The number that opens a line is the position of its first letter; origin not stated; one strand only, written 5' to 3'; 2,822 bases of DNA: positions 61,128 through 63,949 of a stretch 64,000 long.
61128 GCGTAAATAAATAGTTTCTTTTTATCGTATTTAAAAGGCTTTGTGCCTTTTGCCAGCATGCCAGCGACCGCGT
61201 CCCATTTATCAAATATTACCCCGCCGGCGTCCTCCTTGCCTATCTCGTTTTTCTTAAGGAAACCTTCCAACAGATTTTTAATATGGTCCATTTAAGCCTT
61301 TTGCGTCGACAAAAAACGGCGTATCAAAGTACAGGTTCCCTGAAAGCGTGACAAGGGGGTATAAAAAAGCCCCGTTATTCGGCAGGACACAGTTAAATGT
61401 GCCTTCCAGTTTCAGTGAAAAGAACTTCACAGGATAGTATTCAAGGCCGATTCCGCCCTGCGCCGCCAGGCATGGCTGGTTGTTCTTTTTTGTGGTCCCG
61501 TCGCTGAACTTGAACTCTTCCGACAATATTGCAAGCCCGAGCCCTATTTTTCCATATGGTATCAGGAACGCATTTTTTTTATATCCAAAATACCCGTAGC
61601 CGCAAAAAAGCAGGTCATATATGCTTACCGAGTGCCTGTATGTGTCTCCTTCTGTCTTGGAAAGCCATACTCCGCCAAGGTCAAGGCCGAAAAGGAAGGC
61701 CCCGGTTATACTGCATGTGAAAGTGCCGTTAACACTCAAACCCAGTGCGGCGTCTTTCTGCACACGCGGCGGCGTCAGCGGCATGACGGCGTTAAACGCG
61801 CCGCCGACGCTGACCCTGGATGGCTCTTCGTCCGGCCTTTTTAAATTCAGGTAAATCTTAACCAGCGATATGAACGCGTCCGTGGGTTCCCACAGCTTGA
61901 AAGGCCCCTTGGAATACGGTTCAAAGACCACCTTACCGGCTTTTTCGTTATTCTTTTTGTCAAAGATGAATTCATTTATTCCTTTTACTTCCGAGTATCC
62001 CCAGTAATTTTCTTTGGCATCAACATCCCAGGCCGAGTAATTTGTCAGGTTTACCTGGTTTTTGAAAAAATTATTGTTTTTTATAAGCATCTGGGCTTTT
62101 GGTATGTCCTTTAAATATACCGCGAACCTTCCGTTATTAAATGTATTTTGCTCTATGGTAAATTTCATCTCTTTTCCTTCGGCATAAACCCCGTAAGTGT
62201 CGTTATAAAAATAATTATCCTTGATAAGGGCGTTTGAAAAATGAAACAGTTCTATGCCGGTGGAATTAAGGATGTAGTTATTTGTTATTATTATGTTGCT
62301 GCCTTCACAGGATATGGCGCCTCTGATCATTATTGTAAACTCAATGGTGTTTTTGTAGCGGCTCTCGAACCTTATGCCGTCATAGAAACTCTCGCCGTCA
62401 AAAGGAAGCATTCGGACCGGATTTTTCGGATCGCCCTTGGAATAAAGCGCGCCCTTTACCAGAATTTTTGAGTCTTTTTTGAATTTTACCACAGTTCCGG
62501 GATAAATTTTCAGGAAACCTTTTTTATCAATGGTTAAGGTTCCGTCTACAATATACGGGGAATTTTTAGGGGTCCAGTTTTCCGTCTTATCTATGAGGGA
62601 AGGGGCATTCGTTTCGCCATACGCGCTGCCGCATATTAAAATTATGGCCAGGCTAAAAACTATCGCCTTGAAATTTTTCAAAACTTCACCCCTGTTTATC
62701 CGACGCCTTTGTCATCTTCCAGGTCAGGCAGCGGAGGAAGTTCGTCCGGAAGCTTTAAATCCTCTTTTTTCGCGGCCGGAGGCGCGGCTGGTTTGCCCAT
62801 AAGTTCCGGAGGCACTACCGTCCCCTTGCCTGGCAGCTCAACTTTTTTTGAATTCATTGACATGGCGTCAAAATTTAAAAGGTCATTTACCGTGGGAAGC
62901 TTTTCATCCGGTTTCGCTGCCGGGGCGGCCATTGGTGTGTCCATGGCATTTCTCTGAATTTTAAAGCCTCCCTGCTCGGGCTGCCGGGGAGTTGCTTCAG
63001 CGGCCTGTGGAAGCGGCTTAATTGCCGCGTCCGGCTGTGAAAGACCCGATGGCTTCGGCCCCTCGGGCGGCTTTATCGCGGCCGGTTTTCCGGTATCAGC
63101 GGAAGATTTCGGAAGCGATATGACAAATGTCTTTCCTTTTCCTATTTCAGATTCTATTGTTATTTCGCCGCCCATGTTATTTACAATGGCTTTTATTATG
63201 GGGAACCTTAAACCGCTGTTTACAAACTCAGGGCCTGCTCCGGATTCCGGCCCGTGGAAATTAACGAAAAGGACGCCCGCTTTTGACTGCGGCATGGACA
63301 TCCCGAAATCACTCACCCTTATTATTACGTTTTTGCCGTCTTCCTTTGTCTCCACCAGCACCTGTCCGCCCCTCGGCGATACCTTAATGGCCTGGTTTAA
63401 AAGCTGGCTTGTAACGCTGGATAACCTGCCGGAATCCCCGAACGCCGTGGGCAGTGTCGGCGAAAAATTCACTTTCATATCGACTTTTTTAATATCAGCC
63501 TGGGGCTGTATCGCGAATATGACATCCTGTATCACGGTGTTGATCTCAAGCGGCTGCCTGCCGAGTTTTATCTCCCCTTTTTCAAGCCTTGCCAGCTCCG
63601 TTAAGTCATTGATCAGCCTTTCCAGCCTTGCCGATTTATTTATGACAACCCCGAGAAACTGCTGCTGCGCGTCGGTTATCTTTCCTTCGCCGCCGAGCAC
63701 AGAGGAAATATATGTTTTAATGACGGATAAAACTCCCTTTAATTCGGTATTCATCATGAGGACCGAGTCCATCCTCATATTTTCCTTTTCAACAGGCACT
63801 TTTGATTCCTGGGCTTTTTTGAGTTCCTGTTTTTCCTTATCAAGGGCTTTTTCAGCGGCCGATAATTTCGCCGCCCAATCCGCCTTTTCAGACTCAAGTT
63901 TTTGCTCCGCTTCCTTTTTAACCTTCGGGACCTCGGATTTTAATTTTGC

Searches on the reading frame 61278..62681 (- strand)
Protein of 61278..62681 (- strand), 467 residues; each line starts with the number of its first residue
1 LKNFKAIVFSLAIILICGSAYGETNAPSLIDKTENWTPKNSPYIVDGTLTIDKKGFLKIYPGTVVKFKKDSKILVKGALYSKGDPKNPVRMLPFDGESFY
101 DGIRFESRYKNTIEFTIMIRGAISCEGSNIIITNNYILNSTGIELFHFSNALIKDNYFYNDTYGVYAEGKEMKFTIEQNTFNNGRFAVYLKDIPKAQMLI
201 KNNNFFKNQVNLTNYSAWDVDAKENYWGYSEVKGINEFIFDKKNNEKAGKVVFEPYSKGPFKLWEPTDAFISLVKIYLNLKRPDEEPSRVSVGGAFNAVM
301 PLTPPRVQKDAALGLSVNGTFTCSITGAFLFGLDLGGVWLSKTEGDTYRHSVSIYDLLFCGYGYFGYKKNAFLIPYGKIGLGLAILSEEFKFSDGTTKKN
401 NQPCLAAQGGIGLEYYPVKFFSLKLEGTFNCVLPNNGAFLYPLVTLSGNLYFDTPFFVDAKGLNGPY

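Call 36: search_protein_families(library=pfam, proteins=[window:61278-62681:-], max_evalue=0.0001)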
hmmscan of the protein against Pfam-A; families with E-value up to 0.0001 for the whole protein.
window:61278-62681:- (467 aa): 2 families
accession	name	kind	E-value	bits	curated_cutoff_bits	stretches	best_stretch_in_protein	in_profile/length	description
PF13229.12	Beta_helix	-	6.8e-10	39.2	25.9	1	100-216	23-148/158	Right handed beta helix region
PF05048.19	NosD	-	1.4e-06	28.3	23.6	1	100-228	60-187/212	Periplasmic copper-binding protein (NosD)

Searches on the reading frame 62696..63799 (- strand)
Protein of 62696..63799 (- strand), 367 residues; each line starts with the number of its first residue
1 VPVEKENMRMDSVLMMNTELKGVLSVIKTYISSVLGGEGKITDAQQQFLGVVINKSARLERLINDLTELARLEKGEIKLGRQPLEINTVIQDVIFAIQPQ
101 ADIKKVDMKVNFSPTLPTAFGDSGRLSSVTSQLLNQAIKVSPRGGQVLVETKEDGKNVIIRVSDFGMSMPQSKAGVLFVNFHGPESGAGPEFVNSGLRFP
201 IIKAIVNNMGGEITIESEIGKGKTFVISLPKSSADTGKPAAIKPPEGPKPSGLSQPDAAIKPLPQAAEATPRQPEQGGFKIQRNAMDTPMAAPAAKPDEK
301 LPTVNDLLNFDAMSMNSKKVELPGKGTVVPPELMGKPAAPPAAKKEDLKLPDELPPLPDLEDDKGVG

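Call 36: search_protein_families(library=pfam, proteins=[window:62696-63799:-], max_evalue=0.0001)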
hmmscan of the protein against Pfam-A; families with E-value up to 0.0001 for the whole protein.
window:62696-63799:- (367 aa): 2 families
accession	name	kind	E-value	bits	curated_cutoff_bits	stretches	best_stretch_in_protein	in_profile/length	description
PF02518.31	HATPase_c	-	4.8e-16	59.6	26.4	1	121-231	1-109/111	Histidine kinase-, DNA gyrase B-, and HSP90-like ATPase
PF00512.31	HisKA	-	1.2e-05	25.7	26.9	1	24-75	17-66/66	His Kinase A (phospho-acceptor) domain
